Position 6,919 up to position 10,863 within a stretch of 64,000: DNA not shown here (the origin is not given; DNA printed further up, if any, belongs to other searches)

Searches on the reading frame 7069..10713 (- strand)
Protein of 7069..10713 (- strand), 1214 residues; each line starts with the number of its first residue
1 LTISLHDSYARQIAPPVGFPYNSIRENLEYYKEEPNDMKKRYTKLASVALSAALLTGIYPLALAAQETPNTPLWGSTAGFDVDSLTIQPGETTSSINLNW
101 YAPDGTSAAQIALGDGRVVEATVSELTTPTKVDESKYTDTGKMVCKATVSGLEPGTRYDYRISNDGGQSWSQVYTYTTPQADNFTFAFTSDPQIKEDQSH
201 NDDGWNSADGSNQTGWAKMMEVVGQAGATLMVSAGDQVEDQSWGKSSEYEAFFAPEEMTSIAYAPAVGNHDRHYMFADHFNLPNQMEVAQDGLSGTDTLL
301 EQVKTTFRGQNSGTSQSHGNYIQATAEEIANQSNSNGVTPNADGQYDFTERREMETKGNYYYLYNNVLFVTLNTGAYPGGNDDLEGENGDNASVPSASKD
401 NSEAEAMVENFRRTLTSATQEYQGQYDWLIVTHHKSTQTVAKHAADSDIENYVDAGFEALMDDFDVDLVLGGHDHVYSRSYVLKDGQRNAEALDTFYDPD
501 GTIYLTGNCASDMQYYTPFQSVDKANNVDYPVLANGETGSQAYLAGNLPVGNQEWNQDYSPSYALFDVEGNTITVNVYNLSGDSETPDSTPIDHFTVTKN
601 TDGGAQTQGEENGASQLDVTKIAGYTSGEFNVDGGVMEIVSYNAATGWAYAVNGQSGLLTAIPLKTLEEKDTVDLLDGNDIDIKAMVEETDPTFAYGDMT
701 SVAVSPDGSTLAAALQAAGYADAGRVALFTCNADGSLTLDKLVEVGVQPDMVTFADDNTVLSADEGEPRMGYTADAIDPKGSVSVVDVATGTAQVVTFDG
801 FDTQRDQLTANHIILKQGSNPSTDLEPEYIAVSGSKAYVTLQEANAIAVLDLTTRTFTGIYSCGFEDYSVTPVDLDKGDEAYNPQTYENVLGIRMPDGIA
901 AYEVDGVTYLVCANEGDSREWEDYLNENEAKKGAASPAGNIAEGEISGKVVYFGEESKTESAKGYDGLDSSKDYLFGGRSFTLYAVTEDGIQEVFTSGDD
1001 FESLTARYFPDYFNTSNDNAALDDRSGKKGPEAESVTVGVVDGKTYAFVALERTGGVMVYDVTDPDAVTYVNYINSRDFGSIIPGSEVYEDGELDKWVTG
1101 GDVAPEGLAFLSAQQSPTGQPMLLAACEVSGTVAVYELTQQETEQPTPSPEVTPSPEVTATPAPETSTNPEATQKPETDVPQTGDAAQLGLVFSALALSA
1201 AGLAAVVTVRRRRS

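Call 74: search_protein_families(library=pfam, proteins=[window:7069-10713:-], max_evalue=0.001)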
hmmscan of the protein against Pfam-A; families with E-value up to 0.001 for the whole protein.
window:7069-10713:- (1214 aa): 3 families
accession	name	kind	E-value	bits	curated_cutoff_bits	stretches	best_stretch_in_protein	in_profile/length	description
PF22494.2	choice_anch_I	-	8.1e-71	239.8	32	1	700-1138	64-489/489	Choice-of-anchor I domain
PF16656.11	Pur_ac_phosph_N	-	2.1e-12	47.9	30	1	84-178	3-93/93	Purple acid Phosphatase, N-terminal domain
PF00149.33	Metallophos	-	6.4e-08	33.7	21.5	1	185-477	2-191/191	Calcineurin-like phosphoesterase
